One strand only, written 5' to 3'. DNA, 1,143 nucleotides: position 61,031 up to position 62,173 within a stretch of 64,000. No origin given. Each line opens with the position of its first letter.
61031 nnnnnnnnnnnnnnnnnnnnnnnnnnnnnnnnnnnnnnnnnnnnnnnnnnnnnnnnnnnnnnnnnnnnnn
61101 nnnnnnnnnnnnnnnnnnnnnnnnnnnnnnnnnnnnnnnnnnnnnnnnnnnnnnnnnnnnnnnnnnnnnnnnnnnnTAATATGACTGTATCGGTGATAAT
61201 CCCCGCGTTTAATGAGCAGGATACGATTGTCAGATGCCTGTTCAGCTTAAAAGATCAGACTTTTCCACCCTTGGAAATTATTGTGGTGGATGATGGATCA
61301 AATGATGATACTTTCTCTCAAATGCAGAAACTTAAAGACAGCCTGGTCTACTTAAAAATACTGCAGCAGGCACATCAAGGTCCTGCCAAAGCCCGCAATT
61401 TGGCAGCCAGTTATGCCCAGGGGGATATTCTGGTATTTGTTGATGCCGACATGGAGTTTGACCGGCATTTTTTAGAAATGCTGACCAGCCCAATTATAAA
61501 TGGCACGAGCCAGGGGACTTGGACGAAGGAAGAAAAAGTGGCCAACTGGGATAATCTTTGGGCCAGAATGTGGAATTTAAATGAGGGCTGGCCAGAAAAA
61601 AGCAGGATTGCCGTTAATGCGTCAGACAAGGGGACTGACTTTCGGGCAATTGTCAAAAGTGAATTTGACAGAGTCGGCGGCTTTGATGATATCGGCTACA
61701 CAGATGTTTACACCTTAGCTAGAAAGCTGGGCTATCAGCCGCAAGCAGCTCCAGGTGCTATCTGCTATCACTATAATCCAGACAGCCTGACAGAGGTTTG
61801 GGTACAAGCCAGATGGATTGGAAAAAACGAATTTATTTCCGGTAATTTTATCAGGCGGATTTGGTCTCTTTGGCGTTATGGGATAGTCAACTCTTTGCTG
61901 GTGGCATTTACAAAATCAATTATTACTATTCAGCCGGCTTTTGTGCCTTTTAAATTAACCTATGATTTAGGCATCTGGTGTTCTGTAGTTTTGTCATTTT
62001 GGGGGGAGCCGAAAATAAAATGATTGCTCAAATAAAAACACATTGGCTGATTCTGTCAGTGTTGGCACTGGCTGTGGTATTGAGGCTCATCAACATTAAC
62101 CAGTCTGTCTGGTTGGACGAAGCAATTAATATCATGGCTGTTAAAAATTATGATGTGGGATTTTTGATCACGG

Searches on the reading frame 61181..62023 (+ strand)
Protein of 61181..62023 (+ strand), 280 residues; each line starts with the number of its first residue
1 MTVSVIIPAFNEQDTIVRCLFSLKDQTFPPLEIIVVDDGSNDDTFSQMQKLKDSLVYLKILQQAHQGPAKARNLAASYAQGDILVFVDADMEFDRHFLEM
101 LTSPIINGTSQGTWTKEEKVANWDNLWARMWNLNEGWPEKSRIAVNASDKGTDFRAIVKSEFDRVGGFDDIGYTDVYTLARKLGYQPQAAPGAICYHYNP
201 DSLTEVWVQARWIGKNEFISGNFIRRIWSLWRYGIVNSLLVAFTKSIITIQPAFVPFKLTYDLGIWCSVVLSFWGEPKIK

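Call 15: search_protein_families(library=pfam, proteins=[window:61181-62023:+], max_evalue=0.001)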
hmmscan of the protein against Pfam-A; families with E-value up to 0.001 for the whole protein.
window:61181-62023:+ (280 aa): 4 families
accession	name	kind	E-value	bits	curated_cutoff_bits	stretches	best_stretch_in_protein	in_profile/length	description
PF00535.33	Glycos_transf_2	-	5e-30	105.1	23.3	1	4-115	1-116/168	Glycosyl transferase family 2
PF10111.15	Glyco_tranf_2_2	-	8e-13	48.9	27.3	1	4-94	1-95/276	Glycosyltransferase like family 2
PF13641.12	Glyco_tranf_2_3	-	3.7e-12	47.2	27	1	3-205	3-219/230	Glycosyltransferase like family 2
PF13704.12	Glyco_tranf_2_4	-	0.00054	20.8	27.5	1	32-90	21-81/98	Glycosyl transferase family 2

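Call 71: search_protein_families(library=ncbifam, proteins=[window:61181-62023:+], max_evalue=0.001)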
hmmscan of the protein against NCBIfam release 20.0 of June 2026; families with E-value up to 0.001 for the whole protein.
window:61181-62023:+ (280 aa): 26 families (the best 25 are shown)
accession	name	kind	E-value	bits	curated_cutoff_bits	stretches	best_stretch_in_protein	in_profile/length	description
NF041875.1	EPS_EpsD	equivalog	1.3e-24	87.3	370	1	3-209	1-218/325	exopolysaccharide biosynthesis glycosyltransferase EpsD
TIGR03937.1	PgaC_IcaA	equivalog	4.6e-21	75.3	422.3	1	2-125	46-170/407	poly-beta-1,6-N-acetyl-D-glucosamine synthase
TIGR04283.1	glyco_like_mftF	equivalog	6.7e-20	71.6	182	1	3-183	1-169/221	TIGR04283 family arsenosugar biosynthesis glycosyltransferase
NF007482.0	PRK10073.1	equivalog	1.4e-19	70.3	423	1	2-101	7-106/334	glycosyltransferase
TIGR03965.1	mycofact_glyco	equivalog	4.7e-17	62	280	1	2-104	75-178/467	mycofactocin biosynthesis glycosyltransferase MftF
NF047683.1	TeichurnBiosyTuaG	equivalog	2.1e-15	57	400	1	2-99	7-105/252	teichuronic acid biosynthesis protein TuaG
NF010496.0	PRK13915.1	equivalog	5.3e-14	52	262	1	2-107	32-144/307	glucosyl-3-phosphoglycerate synthase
NF050050.1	ProtGlycPglI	equivalog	1.7e-13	50.7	500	1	3-108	4-111/306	GalNAc(5)-diNAcBac-PP-undecaprenol beta-1,3-glucosyltransferase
NF038299.1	EPS_HpsN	equivalog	1.9e-11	43.5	425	1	2-102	2-103/317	hormogonium polysaccharide biosynthesis glycosyltransferase HpsN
TIGR03111.1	glyc2_xrt_Gpos1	hypoth_equivalog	2.2e-11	43.2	363.95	1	3-98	51-149/439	TIGR03111 family XrtG-associated glycosyltransferase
TIGR04242.1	nodulat_NodC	equivalog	8.9e-10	38.1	550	1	2-104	49-155/395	chitooligosaccharide synthase NodC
NF050819.1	PolSacchBiosHfsG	equivalog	9.6e-10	38.1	500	1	3-100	14-112/302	polysaccharide biosynthesis protein HfsG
NF041394.1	GtaseAglG_Halo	equivalog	1.6e-09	37.5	440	1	1-101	1-103/304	glucosyl-dolichyl phosphate glucuronosyltransferase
NF038302.1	EPS_HpsE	equivalog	1.9e-09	36.9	300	1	2-92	2-98/307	hormogonium polysaccharide biosynthesis glycosyltransferase HpsE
TIGR04182.1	glyco_TIGR04182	equivalog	1.1e-08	34.8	325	1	3-111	2-103/293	S-layer glycoprotein N-glycosyltransferase AglJ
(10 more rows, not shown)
